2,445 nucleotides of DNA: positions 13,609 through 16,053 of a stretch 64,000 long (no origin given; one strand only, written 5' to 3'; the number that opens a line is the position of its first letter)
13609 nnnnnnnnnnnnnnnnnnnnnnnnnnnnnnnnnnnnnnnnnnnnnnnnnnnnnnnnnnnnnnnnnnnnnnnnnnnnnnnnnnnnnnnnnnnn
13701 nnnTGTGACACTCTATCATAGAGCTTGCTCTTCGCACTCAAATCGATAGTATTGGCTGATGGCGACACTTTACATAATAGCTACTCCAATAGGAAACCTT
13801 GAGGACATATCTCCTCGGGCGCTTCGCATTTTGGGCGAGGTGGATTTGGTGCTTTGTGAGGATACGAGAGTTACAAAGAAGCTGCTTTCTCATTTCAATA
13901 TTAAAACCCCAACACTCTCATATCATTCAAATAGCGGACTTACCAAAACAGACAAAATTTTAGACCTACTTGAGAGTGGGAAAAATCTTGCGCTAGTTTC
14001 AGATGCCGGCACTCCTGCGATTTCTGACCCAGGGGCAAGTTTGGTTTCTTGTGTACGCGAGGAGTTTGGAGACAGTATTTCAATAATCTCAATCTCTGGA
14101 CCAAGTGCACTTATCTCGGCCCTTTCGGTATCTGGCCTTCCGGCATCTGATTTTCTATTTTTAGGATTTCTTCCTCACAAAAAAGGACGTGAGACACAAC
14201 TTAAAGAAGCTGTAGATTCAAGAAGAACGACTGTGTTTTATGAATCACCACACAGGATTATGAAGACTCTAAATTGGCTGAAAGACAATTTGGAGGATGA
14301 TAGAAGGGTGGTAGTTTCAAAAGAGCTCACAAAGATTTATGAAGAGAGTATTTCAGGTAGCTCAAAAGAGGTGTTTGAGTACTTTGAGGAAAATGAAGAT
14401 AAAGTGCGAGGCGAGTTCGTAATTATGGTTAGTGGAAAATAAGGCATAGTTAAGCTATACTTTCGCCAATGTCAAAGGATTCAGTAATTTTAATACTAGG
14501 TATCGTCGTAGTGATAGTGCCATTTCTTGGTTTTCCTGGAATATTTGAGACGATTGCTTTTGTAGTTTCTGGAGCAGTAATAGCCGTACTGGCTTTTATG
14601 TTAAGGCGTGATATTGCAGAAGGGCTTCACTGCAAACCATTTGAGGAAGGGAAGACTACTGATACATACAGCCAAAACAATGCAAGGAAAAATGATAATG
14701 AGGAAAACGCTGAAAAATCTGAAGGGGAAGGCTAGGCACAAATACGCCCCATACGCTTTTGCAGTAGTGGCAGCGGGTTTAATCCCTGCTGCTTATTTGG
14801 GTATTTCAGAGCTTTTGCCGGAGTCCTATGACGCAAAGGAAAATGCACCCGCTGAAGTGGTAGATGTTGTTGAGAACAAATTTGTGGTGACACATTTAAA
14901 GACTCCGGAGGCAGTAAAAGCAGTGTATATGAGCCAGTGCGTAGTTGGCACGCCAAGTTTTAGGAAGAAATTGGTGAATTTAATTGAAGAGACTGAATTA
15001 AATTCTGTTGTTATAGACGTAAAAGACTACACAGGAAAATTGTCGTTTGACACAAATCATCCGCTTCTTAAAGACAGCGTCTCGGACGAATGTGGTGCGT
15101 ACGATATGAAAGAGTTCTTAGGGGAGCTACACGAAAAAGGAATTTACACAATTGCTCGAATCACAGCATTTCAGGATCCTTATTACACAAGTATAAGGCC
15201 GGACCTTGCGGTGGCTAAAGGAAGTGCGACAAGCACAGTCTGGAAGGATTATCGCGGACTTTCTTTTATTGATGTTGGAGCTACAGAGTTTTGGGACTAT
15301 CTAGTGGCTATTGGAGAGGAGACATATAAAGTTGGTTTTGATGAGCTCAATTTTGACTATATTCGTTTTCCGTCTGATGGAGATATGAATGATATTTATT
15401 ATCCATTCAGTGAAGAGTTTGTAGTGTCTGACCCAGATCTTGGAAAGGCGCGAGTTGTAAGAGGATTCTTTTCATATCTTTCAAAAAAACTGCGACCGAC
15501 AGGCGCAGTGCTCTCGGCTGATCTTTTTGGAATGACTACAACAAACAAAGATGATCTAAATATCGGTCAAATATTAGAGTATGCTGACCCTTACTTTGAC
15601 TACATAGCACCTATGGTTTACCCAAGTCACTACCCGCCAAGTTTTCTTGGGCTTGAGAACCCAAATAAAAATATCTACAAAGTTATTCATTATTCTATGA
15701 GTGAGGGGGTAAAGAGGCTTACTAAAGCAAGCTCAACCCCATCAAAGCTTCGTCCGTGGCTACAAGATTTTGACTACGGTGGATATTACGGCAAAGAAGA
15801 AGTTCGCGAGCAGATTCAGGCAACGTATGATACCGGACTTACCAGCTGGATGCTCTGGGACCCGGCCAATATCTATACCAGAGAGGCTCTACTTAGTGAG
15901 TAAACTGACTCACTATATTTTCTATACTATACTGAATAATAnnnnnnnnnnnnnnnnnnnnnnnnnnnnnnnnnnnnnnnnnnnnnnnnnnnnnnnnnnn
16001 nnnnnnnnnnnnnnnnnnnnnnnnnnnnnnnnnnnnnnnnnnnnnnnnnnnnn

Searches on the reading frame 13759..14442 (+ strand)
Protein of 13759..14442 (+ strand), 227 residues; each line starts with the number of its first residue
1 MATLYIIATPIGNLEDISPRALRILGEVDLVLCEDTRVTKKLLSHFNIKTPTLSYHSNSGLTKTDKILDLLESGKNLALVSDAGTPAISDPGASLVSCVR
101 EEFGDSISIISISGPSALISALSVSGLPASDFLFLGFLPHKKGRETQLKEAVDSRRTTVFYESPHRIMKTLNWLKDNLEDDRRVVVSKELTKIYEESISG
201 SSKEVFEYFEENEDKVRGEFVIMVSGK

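Call 27: search_protein_families(library=pfam, proteins=[window:13759-14442:+], max_evalue=0.001)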
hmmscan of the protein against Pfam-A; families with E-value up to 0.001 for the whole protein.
window:13759-14442:+ (227 aa): 1 family
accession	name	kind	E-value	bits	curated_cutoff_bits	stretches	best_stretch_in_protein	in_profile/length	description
PF00590.25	TP_methylase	-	3.9e-29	102.5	27.8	1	3-204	1-210/212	Tetrapyrrole (Corrin/Porphyrin) Methylases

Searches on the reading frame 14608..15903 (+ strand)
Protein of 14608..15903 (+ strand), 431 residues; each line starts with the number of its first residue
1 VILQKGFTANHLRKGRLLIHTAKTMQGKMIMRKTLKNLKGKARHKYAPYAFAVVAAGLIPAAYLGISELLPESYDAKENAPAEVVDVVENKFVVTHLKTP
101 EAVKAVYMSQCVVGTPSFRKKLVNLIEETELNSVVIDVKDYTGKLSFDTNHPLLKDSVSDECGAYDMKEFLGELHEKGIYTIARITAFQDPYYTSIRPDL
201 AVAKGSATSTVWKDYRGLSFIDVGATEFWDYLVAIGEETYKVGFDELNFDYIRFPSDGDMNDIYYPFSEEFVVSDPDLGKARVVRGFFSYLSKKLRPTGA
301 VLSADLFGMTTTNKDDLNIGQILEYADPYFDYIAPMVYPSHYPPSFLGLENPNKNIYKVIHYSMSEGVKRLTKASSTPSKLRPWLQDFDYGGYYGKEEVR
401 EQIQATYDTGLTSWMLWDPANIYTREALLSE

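Call 27: search_protein_families(library=pfam, proteins=[window:14608-15903:+], max_evalue=0.001)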
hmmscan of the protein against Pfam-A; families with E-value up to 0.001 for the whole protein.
window:14608-15903:+ (431 aa): 1 family
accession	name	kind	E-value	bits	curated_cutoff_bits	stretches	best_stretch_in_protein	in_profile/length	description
PF13200.12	DUF4015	-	1.5e-92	310.5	27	1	105-423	1-313/313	Putative glycosyl hydrolase domain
